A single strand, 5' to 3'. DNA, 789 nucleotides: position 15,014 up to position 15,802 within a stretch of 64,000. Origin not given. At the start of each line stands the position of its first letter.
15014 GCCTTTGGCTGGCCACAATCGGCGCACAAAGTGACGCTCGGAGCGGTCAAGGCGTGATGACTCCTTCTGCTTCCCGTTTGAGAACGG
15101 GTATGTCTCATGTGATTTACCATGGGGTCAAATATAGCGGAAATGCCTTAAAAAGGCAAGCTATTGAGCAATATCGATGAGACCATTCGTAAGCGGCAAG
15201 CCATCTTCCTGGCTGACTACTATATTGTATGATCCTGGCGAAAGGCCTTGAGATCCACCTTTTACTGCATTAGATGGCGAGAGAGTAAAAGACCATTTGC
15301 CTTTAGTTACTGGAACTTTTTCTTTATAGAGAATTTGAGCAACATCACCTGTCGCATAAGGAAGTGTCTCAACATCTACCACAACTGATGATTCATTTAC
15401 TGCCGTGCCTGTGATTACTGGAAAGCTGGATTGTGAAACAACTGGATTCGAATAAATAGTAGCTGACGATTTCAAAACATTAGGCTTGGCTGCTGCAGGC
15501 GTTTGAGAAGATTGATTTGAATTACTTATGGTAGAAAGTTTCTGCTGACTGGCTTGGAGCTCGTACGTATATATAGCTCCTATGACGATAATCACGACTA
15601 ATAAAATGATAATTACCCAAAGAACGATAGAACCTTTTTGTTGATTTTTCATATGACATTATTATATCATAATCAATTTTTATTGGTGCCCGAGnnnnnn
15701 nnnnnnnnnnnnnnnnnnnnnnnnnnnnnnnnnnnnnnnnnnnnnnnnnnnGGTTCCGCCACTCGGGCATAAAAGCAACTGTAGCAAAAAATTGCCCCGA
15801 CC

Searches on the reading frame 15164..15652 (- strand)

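Call 79: search_protein_families(library=pfam, proteins=[window:15164-15652:-], max_evalue=0.1)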
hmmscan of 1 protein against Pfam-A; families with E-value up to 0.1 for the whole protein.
window:15164-15652:- (163 aa): 5 families
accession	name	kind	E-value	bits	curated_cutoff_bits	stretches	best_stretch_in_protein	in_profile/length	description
PF02203.21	TarH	-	0.00078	19.8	25.2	1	12-67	13-69/177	Tar ligand binding domain homologue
PF13800.11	Sigma_reg_N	-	0.017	15.8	26.3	1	10-69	16-72/91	Sigma factor regulator N-terminal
PF16118.10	DUF4834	-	0.047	15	27.8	1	8-51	6-51/99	Domain of unknown function (DUF4834)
PF25686.1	Betaherpes_U91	-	0.054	13.4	27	1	10-82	14-78/157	Betaherpesvirus U91 protein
PF05569.17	Peptidase_M56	-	0.066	12.8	31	1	9-84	100-174/296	BlaR1 peptidase M56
